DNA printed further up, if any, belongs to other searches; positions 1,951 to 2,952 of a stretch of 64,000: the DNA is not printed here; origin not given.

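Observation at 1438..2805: Sirtuin domain with Asn replacing the catalytic His, fused to a GGDEF fold with SQDQF signature and a Cys4 zinc ribbon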

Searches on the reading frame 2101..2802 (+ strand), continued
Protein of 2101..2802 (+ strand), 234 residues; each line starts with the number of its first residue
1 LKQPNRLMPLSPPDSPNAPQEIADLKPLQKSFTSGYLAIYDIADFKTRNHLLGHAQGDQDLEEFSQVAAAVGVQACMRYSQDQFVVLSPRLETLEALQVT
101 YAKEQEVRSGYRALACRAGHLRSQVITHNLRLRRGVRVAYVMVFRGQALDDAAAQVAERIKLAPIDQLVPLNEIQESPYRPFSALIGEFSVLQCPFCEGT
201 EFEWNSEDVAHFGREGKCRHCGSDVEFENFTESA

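Call 81: list_cluster_members(proteins=[P0149, P0128, P0138, P0145, P0199, P0013, P0012])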
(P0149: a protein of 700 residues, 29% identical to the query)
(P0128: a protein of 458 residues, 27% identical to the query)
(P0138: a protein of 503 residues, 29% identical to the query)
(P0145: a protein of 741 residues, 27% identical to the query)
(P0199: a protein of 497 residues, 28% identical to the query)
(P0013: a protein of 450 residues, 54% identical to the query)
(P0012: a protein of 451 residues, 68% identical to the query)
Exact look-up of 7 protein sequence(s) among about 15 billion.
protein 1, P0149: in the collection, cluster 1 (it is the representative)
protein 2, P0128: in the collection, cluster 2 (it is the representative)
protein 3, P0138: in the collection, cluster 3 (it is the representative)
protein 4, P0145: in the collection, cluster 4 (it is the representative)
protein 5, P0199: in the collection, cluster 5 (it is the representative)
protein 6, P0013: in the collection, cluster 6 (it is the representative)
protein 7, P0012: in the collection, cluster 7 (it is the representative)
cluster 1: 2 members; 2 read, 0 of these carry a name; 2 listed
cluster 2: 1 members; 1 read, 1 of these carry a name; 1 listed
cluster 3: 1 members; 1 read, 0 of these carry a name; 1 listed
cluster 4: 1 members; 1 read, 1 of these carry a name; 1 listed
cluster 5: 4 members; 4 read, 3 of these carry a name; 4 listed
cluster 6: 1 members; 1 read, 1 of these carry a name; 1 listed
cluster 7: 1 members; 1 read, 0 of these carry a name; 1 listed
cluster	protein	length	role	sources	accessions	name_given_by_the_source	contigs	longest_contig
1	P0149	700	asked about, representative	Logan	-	-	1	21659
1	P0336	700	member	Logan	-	-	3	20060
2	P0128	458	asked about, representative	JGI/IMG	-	Diguanylate cyclase, GGDEF domain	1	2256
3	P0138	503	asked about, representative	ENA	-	-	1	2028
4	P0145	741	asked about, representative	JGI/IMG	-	GGDEF domain-containing protein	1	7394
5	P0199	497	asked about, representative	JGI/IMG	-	GGDEF domain-containing protein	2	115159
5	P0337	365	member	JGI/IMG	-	hypothetical protein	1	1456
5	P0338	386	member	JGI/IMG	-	hypothetical protein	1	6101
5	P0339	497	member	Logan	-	-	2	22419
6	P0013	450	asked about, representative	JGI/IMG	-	NAD-dependent deacetylase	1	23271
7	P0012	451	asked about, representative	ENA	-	-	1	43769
